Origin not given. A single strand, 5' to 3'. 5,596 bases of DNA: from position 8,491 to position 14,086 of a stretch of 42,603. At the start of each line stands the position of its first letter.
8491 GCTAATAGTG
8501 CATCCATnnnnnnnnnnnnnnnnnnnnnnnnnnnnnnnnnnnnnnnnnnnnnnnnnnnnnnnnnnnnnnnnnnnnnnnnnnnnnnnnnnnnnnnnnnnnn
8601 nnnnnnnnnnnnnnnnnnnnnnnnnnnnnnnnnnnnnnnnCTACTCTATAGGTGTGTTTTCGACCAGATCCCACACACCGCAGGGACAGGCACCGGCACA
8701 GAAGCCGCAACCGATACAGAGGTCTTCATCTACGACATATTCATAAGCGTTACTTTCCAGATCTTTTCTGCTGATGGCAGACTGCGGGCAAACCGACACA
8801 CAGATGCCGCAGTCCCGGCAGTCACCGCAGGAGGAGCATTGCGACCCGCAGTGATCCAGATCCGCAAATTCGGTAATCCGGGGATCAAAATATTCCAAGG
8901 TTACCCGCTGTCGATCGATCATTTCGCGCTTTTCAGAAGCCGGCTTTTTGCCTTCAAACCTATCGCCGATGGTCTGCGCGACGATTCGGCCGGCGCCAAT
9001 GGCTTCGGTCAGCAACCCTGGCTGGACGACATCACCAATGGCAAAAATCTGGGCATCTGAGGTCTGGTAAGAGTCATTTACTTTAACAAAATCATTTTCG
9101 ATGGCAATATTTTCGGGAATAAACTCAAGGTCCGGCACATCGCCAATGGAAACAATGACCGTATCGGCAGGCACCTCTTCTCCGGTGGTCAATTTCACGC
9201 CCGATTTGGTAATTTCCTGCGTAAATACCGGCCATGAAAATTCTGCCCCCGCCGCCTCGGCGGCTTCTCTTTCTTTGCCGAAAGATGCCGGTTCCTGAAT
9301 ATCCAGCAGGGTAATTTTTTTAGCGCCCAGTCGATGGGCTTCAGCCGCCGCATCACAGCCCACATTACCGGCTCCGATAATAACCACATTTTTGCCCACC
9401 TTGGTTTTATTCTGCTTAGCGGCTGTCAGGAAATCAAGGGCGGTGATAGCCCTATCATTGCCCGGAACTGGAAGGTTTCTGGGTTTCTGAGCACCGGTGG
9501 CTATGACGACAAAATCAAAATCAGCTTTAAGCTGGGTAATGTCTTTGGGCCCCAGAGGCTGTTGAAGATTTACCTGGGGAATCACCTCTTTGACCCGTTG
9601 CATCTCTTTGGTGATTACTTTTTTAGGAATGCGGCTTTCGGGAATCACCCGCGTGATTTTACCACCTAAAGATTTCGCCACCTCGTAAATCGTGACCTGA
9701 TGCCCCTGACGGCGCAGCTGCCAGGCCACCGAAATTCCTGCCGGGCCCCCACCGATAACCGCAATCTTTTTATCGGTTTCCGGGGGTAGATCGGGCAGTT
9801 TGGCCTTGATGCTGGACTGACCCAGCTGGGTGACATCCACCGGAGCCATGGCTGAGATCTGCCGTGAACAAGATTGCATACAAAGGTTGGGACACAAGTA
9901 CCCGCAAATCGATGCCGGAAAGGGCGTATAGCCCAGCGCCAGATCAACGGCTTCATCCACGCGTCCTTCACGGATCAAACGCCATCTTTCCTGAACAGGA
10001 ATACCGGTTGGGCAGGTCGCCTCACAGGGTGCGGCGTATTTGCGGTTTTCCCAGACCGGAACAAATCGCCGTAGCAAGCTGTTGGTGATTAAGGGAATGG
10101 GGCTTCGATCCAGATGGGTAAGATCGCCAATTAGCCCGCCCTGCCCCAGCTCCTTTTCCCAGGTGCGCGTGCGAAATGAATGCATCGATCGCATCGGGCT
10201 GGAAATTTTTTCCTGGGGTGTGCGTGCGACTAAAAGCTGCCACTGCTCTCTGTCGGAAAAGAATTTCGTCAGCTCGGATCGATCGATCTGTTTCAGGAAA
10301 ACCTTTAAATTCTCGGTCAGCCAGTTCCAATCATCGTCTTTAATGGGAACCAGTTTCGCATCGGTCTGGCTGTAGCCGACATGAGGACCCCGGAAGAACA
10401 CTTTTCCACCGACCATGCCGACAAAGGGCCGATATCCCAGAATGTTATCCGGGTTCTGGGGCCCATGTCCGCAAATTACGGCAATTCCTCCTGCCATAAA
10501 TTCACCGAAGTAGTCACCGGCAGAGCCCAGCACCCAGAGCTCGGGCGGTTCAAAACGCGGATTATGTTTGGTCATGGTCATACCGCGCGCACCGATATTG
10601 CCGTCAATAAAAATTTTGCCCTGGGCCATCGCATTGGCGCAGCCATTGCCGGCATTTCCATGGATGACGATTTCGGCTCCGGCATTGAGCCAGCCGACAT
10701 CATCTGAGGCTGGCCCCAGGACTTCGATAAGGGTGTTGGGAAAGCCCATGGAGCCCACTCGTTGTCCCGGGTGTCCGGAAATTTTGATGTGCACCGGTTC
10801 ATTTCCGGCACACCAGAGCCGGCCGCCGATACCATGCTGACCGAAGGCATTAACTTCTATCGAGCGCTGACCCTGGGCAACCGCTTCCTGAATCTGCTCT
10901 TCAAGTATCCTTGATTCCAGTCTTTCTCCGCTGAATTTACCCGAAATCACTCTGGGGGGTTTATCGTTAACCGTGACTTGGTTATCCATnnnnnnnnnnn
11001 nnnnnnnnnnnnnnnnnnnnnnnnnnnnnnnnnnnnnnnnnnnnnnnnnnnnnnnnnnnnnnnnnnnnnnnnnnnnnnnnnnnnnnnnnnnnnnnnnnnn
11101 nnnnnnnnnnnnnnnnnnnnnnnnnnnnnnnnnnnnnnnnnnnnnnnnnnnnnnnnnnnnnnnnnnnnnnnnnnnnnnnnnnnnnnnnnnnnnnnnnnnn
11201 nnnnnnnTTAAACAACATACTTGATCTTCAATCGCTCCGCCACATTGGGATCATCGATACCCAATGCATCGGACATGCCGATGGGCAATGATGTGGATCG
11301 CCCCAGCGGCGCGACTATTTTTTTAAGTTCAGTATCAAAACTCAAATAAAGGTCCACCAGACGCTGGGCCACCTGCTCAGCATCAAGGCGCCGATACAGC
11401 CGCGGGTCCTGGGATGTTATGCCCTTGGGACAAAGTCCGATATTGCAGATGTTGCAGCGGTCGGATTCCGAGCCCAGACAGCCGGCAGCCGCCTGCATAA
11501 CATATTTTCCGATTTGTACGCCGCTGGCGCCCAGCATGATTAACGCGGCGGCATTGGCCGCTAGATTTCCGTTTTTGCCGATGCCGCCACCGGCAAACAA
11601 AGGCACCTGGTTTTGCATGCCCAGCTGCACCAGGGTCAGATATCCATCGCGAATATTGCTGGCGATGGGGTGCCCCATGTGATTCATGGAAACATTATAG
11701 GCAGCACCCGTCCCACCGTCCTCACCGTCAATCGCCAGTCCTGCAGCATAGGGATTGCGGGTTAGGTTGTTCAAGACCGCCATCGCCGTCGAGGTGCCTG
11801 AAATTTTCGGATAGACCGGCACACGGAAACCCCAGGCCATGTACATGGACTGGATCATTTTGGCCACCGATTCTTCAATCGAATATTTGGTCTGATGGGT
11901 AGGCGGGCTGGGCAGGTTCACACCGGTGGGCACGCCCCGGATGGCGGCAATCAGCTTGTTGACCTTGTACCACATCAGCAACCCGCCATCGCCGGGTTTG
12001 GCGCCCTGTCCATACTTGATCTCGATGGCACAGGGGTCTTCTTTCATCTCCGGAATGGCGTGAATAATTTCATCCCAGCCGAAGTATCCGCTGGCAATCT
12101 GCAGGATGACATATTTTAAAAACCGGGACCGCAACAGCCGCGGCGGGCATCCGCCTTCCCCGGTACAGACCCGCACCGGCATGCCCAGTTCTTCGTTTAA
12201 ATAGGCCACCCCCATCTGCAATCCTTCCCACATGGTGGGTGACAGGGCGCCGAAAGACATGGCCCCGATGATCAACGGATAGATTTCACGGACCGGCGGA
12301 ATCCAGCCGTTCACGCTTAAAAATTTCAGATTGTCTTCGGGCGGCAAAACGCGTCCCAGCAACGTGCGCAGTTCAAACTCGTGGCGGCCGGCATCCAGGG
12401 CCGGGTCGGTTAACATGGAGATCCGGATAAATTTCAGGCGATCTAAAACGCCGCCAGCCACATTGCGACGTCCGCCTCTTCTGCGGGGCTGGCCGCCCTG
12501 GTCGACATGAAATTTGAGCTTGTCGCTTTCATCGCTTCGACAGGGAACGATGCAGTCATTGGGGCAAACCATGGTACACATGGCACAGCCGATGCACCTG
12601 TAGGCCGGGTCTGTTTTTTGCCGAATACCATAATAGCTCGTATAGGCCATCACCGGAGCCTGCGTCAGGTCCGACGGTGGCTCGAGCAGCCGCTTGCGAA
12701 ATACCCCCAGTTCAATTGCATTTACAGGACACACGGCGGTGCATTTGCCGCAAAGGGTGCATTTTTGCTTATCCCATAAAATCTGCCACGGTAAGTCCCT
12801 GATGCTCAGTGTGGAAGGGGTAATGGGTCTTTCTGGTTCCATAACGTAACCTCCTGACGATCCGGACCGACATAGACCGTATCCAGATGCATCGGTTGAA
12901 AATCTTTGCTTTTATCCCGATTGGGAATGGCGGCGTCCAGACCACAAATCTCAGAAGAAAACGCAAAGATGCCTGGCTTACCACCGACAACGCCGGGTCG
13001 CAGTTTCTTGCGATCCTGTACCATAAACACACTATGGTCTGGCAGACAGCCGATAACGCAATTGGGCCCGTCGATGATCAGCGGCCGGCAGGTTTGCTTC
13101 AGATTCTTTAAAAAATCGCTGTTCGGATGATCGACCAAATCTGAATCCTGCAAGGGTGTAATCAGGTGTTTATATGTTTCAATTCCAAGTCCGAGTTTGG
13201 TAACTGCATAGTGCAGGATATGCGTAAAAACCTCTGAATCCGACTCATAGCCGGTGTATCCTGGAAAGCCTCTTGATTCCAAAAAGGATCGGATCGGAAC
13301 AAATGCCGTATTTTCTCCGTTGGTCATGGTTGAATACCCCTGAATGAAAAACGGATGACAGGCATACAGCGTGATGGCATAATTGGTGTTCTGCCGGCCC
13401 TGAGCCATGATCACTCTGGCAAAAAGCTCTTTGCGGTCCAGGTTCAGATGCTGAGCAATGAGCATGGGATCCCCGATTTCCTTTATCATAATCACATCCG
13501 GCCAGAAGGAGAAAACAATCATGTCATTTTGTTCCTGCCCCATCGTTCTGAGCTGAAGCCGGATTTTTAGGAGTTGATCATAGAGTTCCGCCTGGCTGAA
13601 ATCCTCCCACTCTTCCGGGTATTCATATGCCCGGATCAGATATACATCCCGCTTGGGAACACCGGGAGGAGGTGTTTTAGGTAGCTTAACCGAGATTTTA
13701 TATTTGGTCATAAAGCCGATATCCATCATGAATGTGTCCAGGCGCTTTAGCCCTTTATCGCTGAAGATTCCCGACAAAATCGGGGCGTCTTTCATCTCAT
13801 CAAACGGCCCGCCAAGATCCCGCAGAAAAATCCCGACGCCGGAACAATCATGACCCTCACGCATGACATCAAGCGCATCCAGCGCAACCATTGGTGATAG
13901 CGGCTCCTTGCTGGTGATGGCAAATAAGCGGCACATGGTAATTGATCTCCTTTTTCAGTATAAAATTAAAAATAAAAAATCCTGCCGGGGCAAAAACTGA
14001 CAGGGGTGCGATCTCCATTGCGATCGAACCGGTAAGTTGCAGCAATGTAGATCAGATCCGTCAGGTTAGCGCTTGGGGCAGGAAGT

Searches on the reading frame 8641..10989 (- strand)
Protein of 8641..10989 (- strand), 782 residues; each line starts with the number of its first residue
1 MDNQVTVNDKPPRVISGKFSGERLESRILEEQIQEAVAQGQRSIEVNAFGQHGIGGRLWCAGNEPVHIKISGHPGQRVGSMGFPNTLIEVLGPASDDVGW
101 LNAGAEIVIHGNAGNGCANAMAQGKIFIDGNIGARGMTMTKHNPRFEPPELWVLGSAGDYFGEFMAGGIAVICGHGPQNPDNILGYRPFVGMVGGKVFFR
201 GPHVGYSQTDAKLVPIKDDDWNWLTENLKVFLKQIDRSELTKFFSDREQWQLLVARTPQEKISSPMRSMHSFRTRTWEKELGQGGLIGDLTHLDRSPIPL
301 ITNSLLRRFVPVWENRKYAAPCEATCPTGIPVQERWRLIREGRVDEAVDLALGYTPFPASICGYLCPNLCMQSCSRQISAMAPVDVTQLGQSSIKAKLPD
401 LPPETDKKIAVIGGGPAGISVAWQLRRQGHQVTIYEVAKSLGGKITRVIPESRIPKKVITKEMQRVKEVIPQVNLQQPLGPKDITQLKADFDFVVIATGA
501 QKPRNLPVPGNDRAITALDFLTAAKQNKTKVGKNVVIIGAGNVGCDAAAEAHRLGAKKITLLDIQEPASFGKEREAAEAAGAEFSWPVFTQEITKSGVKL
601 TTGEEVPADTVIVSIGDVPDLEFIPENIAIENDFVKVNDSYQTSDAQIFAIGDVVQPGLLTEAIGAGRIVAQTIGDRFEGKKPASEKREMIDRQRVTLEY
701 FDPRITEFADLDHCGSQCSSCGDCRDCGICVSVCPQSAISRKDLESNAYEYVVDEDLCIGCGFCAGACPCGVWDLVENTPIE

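Call 7: search_protein_families(library=pfam, proteins=[window:8641-10989:-])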
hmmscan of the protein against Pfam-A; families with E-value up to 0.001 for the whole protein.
window:8641-10989:- (782 aa): 26 families (the best 25 are shown)
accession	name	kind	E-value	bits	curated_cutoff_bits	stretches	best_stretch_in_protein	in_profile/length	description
PF07992.20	Pyr_redox_2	-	2.9e-38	132.4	26.1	1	408-667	2-291/291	Pyridine nucleotide-disulphide oxidoreductase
PF13738.12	Pyr_redox_3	-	3.9e-13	49.8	30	1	492-568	126-199/305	Pyridine nucleotide-disulphide oxidoreductase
PF01493.24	GXGXG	-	4.7e-13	49.5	32.5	1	64-201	30-164/190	GXGXG motif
PF13450.12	NAD_binding_8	-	1.1e-11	45.3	21.9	1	411-447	1-37/68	NAD(P)-binding Rossmann-like domain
PF01266.30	DAO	-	3.4e-10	40.4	27.9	1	408-442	1-35/353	FAD dependent oxidoreductase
PF00070.33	Pyr_redox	-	8e-10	39.5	22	0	534-569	1-35/82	Pyridine nucleotide-disulphide oxidoreductase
PF14691.11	Fer4_20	-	5.4e-09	36.3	25.8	1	319-391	29-102/113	Dihydroprymidine dehydrogenase domain II, 4Fe-4S cluster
PF01262.27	AlaDh_PNT_C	-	9.8e-09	35.4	23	1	534-566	30-61/214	Alanine dehydrogenase/PNT, C-terminal domain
PF12831.13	FAD_oxidored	-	1.4e-08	35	27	1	409-448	2-41/416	FAD dependent oxidoreductase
PF12838.12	Fer4_7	-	2.7e-08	34.6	27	1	724-772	2-52/52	4Fe-4S dicluster domain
PF01134.28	GIDA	-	2.7e-08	33.7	22.1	0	408-438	1-29/391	Glucose inhibited division protein A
PF03486.20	HI0933_like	-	2.5e-07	30.9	50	1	408-446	2-40/244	HI0933-like protein Rossmann domain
PF00037.32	Fer4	-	4.4e-07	29.9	21.1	1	751-772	1-22/24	4Fe-4S binding domain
PF13187.11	Fer4_9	-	4.7e-06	27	27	1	724-771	2-50/52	4Fe-4S dicluster domain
PF01593.30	Amino_oxidase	-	1.5e-05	24.9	19.8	1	417-446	2-31/443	Flavin containing amine oxidoreductase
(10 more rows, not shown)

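Call 26: search_protein_families(library=ncbifam, proteins=[window:8641-10989:-], max_evalue=0.00001)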
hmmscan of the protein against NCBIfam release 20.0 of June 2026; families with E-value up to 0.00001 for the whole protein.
window:8641-10989:- (782 aa): 72 families (the best 25 are shown)
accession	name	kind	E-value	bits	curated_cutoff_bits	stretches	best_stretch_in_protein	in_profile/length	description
NF009410.0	PRK12771.1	subfamily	1.3e-84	284.8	516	2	317-702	45-470/566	NAD(P)-binding protein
TIGR03315.1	Se_ygfK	equivalog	2.6e-57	194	835.3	1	317-769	442-934/1012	putative selenate reductase subunit YgfK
NF009454.0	PRK12814.1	equivalog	1.9e-46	158.7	916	1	319-563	101-354/657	putative NADPH-dependent glutamate synthase small subunit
NF009414.0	PRK12778.1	equivalog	1.3e-43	149.4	1103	1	321-584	338-625/752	bifunctional dihydroorotate dehydrogenase B NAD binding subunit/NADPH-dependent glutamate synthase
TIGR01316.1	gltA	equivalog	9.9e-41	140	471.75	1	319-586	35-328/449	NADPH-dependent glutamate synthase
NF010590.0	PRK13984.1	equivalog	5.5e-37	127.2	946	1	322-563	198-454/611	putative oxidoreductase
NF009409.0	PRK12770.1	subfamily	5.8e-35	121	343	2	402-562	14-203/360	putative glutamate synthase subunit beta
TIGR01317.1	GOGAT_sm_gam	subfamily_domain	6.1e-35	121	447.7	1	324-566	56-317/485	glutamate synthase small subunit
TIGR01318.1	gltD_gamma_fam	subfamily_domain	4.1e-32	111.4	482.95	1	320-602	48-355/467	glutamate synthase, small subunit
NF009408.0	PRK12769.1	equivalog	6e-32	110.6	1003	2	321-593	235-532/659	formate-dependent uric acid utilization protein AegA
NF045663.1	diclust_near_Sec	equivalog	1.4e-28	99.5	530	1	319-502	17-201/759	pyridine nucleotide-disulfide oxidoreductase/dicluster-binding protein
NF009413.0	PRK12775.1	equivalog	3e-26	91.5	1895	1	321-560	340-599/1006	putative trifunctional 2-polyprenylphenol hydroxylase/glutamate synthase subunit beta/ferritin domain-containing protein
NF009451.0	PRK12809.1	equivalog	9.8e-23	80.3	1154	1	320-595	217-517/639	formate-dependent uric acid utilization protein YgfT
TIGR03997.1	mycofact_OYE_2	equivalog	6.9e-22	77.6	793.15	1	388-530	362-504/645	mycofactocin system FadH/OYE family oxidoreductase 2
NF045599.1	bili_reduct_long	exception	1.8e-21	76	750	1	402-606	377-568/641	bilirubin reductase, long form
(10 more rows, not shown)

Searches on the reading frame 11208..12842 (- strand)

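Call 7: search_protein_families(library=pfam, proteins=[window:11208-12842:-])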
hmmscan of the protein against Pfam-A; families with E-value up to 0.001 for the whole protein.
window:11208-12842:- (544 aa): 11 families
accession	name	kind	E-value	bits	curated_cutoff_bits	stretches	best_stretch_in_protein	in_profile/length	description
PF01645.23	Glu_synthase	-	2e-56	192.2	20.4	1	188-514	67-367/369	Conserved region in glutamate synthase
PF00037.32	Fer4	-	1.6e-09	37.6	21.1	1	22-44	2-24/24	4Fe-4S binding domain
PF13484.11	Fer4_16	-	2.8e-08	34.9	30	1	27-95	1-65/66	4Fe-4S double cluster binding domain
PF12837.12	Fer4_6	-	1.8e-07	31.2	25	1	21-43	2-24/24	4Fe-4S binding domain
PF13187.11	Fer4_9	-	4.4e-07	30.2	27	1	27-98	1-52/52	4Fe-4S dicluster domain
PF13237.11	Fer4_10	-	8.1e-07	29.3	25.5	1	23-94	4-53/53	4Fe-4S dicluster domain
PF14697.11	Fer4_21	-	1.6e-06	28.6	35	1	24-45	37-59/59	4Fe-4S dicluster domain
PF12797.12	Fer4_2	-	1.9e-06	27.9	24.5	1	19-40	1-22/22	4Fe-4S binding domain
PF13183.11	Fer4_8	-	5.2e-06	27.3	27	1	26-96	3-67/68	4Fe-4S dicluster domain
PF12838.12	Fer4_7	-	9.6e-06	26.4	27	1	27-97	1-52/52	4Fe-4S dicluster domain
PF25160.1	LdpA_Fe-S-bd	-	1.1e-05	25.5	27.6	0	25-44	25-44/49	LdpA Fe-S cluster-binding domain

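Call 26: search_protein_families(library=ncbifam, proteins=[window:11208-12842:-], max_evalue=0.00001)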
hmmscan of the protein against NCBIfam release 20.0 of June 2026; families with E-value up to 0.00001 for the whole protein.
window:11208-12842:- (544 aa): 6 families
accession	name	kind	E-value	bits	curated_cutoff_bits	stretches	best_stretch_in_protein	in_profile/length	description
NF008730.0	PRK11750.1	equivalog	4.6e-29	100.4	1047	1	193-527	864-1172/1490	glutamate synthase large subunit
TIGR01971.1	NuoI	subfamily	1e-06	28.3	113.05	0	24-46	79-101/121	NADH-quinone oxidoreductase, chain I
NF006221.0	PRK08348.1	subfamily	2.5e-06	27.2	124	0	20-45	38-63/136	NADH-plastoquinone oxidoreductase subunit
TIGR02700.1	flavo_MJ0208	hypoth_equivalog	2.9e-06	26.7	251.35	0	25-46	147-197/234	dihydromethanopterin reductase (acceptor)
TIGR01944.1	rnfB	subfamily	4.2e-06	26.4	68.7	0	82-101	144-163/190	RnfABCDGE type electron transport complex subunit B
NF038196.1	ferrodoxin_EFR1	subfamily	5.7e-06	26.5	75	0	24-45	182-203/242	EFR1 family ferrodoxin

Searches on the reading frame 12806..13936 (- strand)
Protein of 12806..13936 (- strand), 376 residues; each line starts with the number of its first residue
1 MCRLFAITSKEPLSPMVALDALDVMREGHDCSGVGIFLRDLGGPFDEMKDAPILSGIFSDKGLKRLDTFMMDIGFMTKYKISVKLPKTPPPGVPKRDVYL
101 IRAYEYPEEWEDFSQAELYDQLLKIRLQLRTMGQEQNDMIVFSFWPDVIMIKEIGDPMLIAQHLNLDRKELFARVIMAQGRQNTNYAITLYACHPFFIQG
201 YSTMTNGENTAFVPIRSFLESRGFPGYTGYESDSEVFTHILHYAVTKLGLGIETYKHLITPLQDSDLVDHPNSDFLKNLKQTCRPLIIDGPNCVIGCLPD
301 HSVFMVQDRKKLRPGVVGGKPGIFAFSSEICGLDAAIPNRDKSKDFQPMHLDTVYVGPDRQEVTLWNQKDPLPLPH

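Call 7: search_protein_families(library=pfam, proteins=[window:12806-13936:-])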
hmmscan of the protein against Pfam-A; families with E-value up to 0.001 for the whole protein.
window:12806-13936:- (376 aa): 0 families

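Call 11: find_related_loci(query=window:12806-13936:-, collection=genome_contigs, flank=4000)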
Query window:12806-13936:- (376 aa) in genome_contigs; peptide patterns used: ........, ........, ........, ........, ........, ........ (x = any residue, [..] = any of these).
600 stretches matched a pattern (row limit reached: there are more); 593 encode a relative of the query (tblastn E <= 1e-3); the best 80 are kept; 80 distinct loci.
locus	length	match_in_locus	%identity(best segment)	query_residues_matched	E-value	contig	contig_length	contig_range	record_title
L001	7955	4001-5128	92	1-376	0e+0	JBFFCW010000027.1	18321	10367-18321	MAG: Desulfobacterales bacterium isolate Mix_mud12.2021.10.8 k141_889787_length_18321_cov_9.9360, whole genome shotgun s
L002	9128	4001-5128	93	1-376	0e+0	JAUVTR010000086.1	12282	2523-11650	MAG: Desulfobacterales bacterium isolate CSMAG_771 CSMAG_771_k141_2484390_length_12282_cov_10.8773, whole genome shotgun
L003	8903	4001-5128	91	1-376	0e+0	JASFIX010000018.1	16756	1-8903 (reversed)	MAG: Desulfobacterales bacterium isolate D0608S20remetaG_Bin_272 D0608S20remetaG_FD_scaffold_458_c1, whole genome shotgu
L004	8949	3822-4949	90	1-376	0e+0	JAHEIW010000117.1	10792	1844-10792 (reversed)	MAG: Deltaproteobacteria bacterium isolate Ww513 NODE_18996_length_10792_cov_26.213288, whole genome shotgun sequence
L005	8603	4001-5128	88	1-376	0e+0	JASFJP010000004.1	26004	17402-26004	MAG: Desulfobacterales bacterium isolate D0608U02metaG_Bin_613 D0608U02metaG_FD_scaffold_49_c1, whole genome shotgun seq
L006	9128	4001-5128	86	1-376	0e+0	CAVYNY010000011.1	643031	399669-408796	MAG: uncultured delta proteobacterium isolate MFD05684.bin.2.75 genome assembly, contig: contig_30838, whole genome shot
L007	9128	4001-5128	85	1-376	0e+0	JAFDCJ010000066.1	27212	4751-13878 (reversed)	MAG: Deltaproteobacteria bacterium isolate MB3D_Bin_18 MB3D_Bin_18_MB3D_0306_000000299682, whole genome shotgun sequence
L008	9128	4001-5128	82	1-376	0e+0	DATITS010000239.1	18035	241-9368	MAG TPA_asm: Desulfobacterales bacterium isolate SMAG_U15961 k141_795353, whole genome shotgun sequence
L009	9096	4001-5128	81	1-376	0e+0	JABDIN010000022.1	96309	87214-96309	MAG: Desulfobacteraceae bacterium isolate DS_bin_10 k127_5929, whole genome shotgun sequence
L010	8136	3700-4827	81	1-376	0e+0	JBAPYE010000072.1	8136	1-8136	MAG: Desulfobacterales bacterium isolate MFD00100_ilm_asm_bin18 k127_166430, whole genome shotgun sequence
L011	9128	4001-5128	81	1-376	0e+0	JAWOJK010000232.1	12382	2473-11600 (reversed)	MAG: Desulfobacterales bacterium isolate CWP6-2.bin.52 k191_3562281, whole genome shotgun sequence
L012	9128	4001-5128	80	1-376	0e+0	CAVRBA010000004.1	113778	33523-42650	MAG: uncultured delta proteobacterium isolate MFD03551.bin.2.4 genome assembly, contig: contig_11317, whole genome shotg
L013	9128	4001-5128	79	1-376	0e+0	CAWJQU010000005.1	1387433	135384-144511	MAG: uncultured delta proteobacterium isolate MFD03804.bin.2.191 genome assembly, contig: contig_45557, whole genome sho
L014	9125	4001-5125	80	1-375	0e+0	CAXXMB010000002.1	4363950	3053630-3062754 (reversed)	MAG: uncultured Desulfatitalea sp. isolate 24a4592a-339c-494a-8bd6-25b06643d142 genome assembly, contig: contig_2, whole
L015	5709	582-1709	80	1-376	0e+0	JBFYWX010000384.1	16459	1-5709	MAG: Desulfobacteraceae bacterium isolate PPR_0362 k121_2337030, whole genome shotgun sequence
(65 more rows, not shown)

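Call 26: search_protein_families(library=ncbifam, proteins=[window:12806-13936:-], max_evalue=0.00001)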
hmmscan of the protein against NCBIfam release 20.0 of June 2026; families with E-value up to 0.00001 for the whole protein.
window:12806-13936:- (376 aa): 0 families

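Call 68: search_protein_families(library=pfam, proteins=[window:12806-13936:-], max_evalue=1)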
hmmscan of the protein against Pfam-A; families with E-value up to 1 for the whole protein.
window:12806-13936:- (376 aa): 1 family
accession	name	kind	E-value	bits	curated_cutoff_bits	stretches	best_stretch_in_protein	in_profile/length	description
PF13522.11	GATase_6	-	0.033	14.7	27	1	192-243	28-79/130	Glutamine amidotransferase domain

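Call 69: search_solved_structures(query=window:12806-13936:-, max_evalue=0.1)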
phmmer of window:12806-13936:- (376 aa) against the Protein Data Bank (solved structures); distinct sequences matched with E-value up to 0.1: 0.
